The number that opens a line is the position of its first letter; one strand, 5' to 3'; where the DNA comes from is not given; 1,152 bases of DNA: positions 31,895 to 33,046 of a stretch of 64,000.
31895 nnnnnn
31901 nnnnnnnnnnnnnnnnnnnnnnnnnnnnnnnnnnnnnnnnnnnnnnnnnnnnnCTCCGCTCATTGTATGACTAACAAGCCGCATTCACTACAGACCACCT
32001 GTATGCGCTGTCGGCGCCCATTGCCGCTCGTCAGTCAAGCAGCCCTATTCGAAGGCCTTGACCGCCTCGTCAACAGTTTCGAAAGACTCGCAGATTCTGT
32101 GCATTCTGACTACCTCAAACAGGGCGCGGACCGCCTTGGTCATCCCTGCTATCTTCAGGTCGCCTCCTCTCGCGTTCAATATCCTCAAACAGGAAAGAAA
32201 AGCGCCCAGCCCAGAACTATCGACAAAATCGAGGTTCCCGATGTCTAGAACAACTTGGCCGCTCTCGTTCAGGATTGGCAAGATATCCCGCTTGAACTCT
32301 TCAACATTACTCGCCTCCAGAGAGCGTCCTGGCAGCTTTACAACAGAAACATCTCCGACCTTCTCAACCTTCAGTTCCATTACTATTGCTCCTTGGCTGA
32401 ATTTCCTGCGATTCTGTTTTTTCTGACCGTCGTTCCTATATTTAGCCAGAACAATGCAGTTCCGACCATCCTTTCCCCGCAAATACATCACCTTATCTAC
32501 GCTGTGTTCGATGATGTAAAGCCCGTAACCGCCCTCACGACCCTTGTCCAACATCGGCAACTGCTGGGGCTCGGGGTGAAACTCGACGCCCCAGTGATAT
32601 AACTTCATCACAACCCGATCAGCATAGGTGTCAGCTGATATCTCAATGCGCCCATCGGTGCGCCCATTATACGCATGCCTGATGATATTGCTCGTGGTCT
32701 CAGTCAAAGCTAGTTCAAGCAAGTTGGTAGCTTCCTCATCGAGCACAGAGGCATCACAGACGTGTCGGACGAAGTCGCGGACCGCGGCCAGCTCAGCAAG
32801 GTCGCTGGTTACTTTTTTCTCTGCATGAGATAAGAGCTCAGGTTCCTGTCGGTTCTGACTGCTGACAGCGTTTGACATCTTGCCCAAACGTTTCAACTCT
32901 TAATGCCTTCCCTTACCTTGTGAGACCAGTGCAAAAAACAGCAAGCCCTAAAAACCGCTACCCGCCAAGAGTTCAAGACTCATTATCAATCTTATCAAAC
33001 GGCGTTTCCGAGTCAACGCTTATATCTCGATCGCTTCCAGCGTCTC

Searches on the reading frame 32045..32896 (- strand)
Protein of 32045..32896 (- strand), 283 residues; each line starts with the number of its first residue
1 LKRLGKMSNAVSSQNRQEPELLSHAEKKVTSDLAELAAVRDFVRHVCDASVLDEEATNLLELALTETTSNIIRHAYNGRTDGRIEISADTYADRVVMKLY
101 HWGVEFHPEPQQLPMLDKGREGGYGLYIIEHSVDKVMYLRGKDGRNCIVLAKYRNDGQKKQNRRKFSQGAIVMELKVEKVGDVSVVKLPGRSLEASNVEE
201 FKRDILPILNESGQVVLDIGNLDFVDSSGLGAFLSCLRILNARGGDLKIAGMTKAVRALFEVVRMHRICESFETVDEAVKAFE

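Call 53: search_protein_families(library=pfam, proteins=[window:32045-32896:-], max_evalue=0.001)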
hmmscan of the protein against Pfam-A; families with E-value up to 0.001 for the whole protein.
window:32045-32896:- (283 aa): 3 families
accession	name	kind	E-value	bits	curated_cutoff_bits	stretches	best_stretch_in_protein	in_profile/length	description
PF13581.12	HATPase_c_2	-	1.2e-22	80.8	27.4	1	30-152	2-127/127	Histidine kinase-like ATPase domain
PF01740.26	STAS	-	8.9e-17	61.2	22.6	1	176-278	3-106/106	STAS domain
PF13466.11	STAS_2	-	3.7e-14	53.1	29.2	1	188-265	3-79/80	STAS domain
